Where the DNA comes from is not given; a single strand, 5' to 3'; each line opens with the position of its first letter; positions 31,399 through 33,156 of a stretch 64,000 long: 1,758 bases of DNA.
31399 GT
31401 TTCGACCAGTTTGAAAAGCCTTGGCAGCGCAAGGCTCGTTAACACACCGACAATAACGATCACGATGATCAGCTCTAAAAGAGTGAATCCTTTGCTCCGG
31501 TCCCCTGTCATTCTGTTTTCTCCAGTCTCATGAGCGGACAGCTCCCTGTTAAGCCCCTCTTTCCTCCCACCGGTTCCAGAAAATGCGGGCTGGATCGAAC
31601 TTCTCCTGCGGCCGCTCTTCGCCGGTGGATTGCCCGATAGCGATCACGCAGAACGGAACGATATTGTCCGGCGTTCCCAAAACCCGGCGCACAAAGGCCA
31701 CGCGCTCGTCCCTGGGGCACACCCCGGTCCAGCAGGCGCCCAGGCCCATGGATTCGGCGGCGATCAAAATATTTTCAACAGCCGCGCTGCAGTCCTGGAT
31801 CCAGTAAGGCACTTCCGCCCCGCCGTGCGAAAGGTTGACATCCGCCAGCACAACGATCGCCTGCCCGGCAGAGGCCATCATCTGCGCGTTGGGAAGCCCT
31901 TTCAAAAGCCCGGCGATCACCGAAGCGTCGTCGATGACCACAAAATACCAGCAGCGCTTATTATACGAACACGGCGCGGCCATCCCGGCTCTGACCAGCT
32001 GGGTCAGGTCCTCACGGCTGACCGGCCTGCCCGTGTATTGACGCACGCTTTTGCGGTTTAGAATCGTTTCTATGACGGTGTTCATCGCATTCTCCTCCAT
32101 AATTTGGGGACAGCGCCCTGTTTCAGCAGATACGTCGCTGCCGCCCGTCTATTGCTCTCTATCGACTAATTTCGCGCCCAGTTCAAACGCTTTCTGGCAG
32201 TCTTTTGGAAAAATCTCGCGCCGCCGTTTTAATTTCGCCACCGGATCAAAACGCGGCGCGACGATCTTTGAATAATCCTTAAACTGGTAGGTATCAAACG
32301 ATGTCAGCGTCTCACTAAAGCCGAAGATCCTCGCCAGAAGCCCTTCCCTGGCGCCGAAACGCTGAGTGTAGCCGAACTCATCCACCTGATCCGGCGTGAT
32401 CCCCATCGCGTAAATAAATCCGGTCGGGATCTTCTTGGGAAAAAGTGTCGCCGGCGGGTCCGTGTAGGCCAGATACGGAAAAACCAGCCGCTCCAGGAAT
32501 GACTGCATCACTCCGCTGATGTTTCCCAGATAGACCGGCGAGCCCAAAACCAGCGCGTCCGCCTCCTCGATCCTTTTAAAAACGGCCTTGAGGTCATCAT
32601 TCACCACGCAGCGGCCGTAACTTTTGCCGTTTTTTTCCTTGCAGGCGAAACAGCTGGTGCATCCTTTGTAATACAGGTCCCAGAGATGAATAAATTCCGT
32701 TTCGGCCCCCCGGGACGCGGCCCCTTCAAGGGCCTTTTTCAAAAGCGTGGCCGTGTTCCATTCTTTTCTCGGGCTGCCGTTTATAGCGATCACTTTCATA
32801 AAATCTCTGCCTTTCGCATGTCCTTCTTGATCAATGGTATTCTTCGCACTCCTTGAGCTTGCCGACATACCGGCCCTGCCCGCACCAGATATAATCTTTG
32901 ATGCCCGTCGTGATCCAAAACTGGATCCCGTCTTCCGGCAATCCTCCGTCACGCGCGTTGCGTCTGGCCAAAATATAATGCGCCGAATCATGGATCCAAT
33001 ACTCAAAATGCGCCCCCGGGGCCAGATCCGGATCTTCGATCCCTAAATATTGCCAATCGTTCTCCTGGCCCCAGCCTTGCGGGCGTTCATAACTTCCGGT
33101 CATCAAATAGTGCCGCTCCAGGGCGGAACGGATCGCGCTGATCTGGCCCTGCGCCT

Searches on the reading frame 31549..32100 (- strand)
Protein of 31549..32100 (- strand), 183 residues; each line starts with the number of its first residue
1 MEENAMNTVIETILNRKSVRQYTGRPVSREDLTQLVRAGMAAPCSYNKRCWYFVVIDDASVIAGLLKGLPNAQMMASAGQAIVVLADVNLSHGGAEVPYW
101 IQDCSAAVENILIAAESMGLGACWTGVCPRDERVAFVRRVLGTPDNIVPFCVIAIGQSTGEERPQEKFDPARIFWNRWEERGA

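Call 42: search_protein_families(library=pfam, proteins=[window:31549-32100:-], max_evalue=0.00001)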
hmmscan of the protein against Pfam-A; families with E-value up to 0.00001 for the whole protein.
window:31549-32100:- (183 aa): 2 families
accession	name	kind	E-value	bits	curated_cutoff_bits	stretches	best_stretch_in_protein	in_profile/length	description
PF00881.29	Nitroreductase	-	4.3e-24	86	23.5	2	70-156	82-166/167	Nitroreductase family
PF14512.11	TM1586_NiRdase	-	2.6e-10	40.7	27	0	29-63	157-191/215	Putative TM nitroreductase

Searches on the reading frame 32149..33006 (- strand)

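Call 42: search_protein_families(library=pfam, proteins=[window:32149-33006:-], max_evalue=0.00001)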
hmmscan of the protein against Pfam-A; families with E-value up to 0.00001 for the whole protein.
window:32149-33006:- (285 aa): 2 families
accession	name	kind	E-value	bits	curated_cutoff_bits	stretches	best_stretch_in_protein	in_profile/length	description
PF03358.20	FMN_red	-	3.8e-23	82.2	24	1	70-176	1-98/152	NADPH-dependent FMN reductase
PF02525.22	Flavodoxin_2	-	2.7e-12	47.2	27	1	70-231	1-165/198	Flavodoxin-like fold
